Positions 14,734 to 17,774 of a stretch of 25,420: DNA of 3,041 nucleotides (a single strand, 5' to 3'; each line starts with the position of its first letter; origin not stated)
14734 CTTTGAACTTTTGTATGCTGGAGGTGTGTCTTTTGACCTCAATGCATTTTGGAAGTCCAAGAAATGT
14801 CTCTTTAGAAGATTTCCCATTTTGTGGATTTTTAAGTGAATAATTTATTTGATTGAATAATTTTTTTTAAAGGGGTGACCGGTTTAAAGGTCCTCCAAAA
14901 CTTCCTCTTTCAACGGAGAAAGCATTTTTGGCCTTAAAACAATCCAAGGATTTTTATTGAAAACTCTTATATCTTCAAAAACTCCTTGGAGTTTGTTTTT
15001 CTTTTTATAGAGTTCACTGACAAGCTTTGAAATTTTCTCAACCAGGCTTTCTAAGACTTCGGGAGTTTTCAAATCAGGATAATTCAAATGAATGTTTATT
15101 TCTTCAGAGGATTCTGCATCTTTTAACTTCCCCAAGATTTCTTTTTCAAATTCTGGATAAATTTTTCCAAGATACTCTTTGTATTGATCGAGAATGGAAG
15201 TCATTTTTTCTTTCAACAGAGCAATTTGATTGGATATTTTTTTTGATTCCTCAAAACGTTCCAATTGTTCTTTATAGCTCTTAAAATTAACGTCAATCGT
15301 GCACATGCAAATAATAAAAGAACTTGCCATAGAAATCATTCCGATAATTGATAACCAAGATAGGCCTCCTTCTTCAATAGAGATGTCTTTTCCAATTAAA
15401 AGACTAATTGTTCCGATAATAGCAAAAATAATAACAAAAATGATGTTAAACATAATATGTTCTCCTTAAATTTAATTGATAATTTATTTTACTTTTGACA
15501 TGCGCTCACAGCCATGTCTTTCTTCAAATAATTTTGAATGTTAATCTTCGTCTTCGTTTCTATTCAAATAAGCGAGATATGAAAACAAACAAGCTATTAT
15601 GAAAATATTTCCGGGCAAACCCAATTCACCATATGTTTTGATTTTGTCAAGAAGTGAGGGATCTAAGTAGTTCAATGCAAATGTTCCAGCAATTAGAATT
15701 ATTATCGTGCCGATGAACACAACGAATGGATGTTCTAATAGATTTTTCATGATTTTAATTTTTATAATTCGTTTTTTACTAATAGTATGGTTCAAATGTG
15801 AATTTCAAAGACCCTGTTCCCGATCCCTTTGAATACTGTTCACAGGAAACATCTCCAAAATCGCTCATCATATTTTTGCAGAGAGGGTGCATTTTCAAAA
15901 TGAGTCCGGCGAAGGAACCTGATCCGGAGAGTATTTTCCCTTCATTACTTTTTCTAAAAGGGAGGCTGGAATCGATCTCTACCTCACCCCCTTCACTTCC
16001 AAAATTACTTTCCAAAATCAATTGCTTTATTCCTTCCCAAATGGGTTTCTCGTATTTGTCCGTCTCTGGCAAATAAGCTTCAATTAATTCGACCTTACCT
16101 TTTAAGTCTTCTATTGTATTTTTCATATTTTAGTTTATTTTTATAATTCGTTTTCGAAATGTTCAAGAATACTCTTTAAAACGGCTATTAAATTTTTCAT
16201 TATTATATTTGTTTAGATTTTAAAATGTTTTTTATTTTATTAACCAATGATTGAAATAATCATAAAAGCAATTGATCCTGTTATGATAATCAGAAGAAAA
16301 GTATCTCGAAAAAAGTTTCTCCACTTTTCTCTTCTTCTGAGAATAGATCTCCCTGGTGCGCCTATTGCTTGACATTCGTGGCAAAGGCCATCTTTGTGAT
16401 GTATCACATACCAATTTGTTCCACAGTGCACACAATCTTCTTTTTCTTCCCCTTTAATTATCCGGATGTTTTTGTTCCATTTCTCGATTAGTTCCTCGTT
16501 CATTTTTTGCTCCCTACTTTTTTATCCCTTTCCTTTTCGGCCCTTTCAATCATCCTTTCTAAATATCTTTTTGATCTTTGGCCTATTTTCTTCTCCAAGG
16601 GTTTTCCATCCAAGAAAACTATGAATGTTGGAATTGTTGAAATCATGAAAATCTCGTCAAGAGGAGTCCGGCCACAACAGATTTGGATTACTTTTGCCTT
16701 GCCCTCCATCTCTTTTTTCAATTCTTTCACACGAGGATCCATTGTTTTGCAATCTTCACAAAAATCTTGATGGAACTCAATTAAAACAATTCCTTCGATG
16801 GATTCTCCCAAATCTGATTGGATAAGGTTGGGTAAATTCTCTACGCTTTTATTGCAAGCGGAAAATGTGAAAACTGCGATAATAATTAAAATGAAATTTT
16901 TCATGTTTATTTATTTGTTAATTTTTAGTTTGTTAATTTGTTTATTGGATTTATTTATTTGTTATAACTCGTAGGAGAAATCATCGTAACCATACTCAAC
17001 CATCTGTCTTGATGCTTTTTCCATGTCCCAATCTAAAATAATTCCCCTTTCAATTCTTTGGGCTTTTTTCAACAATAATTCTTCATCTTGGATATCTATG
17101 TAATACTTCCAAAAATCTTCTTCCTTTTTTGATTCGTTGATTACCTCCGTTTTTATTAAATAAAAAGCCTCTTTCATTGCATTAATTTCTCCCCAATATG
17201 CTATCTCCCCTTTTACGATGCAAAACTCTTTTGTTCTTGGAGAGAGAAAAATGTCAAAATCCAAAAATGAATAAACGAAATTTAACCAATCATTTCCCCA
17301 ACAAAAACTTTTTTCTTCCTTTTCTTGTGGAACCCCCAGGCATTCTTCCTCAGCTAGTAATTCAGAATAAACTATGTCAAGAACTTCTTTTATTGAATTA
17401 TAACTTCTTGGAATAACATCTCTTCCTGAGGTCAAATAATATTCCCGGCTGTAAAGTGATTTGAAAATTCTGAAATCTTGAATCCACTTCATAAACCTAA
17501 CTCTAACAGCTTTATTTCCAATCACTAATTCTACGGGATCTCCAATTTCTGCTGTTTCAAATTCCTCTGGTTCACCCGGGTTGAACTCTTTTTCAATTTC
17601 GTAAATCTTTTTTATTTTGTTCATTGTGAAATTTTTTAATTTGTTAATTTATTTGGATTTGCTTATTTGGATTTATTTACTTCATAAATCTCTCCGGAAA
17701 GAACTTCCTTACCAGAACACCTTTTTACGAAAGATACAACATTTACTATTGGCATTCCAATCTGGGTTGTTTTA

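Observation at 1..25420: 25 kb of strictly co-oriented, envelope-biased ORFans with no hallmark genes: candidate cassette array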

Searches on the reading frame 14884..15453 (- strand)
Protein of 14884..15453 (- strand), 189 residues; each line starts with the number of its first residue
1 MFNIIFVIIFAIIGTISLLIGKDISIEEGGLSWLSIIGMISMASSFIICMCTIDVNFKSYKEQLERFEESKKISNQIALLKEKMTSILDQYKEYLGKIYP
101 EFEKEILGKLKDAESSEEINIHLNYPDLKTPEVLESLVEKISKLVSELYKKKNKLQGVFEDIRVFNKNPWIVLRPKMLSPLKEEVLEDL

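Call 59: find_encoding_contigs(protein=window:14884-15453:-, flank=10000, max_places=10)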
Protein window:14884-15453:- (189 aa): 11 contigs read that carry it; 9 places shown.
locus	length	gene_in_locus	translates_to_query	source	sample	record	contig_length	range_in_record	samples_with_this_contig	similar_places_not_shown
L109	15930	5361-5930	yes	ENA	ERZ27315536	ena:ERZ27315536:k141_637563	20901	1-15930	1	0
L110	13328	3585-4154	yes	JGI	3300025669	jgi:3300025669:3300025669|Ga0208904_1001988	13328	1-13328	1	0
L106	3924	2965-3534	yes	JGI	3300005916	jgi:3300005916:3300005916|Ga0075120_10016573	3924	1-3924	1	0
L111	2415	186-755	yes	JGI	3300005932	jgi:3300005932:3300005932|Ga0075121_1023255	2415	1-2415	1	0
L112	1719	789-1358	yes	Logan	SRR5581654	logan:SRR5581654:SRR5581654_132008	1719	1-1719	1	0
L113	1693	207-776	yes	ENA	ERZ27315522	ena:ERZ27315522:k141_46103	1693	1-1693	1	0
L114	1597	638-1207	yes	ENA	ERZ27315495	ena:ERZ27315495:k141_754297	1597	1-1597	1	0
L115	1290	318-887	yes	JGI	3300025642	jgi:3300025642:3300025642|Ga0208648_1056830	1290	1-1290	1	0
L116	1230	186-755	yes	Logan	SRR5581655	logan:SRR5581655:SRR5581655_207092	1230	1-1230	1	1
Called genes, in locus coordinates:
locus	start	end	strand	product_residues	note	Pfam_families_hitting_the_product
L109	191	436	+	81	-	-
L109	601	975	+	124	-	-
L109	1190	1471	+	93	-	-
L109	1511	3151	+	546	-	-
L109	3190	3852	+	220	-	-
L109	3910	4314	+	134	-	PF00085:Thioredoxin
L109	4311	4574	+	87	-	-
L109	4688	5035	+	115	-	-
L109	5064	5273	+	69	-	-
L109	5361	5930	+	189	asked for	-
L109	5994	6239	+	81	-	-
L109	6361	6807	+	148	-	-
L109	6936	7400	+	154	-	-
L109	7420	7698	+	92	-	PF12796:Ank_2 (faint)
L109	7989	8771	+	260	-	-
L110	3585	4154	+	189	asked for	-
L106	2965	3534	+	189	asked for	-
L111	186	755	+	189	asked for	-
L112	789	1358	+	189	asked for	-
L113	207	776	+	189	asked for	-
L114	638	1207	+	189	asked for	-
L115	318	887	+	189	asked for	-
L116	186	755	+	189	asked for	-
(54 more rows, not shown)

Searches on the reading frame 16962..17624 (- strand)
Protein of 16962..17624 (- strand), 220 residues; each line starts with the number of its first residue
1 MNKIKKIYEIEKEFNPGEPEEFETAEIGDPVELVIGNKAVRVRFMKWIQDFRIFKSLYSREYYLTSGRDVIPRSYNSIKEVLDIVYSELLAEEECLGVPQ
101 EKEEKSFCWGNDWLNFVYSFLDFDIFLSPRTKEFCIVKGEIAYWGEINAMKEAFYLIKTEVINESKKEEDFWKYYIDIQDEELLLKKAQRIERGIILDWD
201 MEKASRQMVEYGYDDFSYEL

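Call 58: find_encoding_contigs(protein=window:16962-17624:-, flank=10000, max_places=10)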
Protein window:16962-17624:- (220 aa): 5 contigs read that carry it; 4 places shown.
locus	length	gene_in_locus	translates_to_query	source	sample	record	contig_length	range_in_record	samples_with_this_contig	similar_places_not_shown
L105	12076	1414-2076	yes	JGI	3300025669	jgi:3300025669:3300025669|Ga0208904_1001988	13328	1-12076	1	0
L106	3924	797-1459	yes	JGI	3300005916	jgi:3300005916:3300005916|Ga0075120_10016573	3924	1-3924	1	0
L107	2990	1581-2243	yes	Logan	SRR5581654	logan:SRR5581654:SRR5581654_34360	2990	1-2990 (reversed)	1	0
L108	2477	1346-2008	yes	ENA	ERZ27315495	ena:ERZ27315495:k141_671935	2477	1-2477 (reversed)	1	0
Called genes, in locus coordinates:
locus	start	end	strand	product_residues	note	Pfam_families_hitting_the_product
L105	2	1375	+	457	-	?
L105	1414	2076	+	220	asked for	-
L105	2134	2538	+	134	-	PF00085:Thioredoxin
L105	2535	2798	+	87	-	-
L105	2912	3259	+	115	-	-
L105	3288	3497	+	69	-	-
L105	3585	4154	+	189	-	-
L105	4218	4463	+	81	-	-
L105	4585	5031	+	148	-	-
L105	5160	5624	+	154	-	-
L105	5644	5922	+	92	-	PF12796:Ank_2 (faint)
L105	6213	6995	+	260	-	-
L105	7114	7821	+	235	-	-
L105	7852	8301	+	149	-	-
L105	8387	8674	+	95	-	-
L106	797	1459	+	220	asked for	-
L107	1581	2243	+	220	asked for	-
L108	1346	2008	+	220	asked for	-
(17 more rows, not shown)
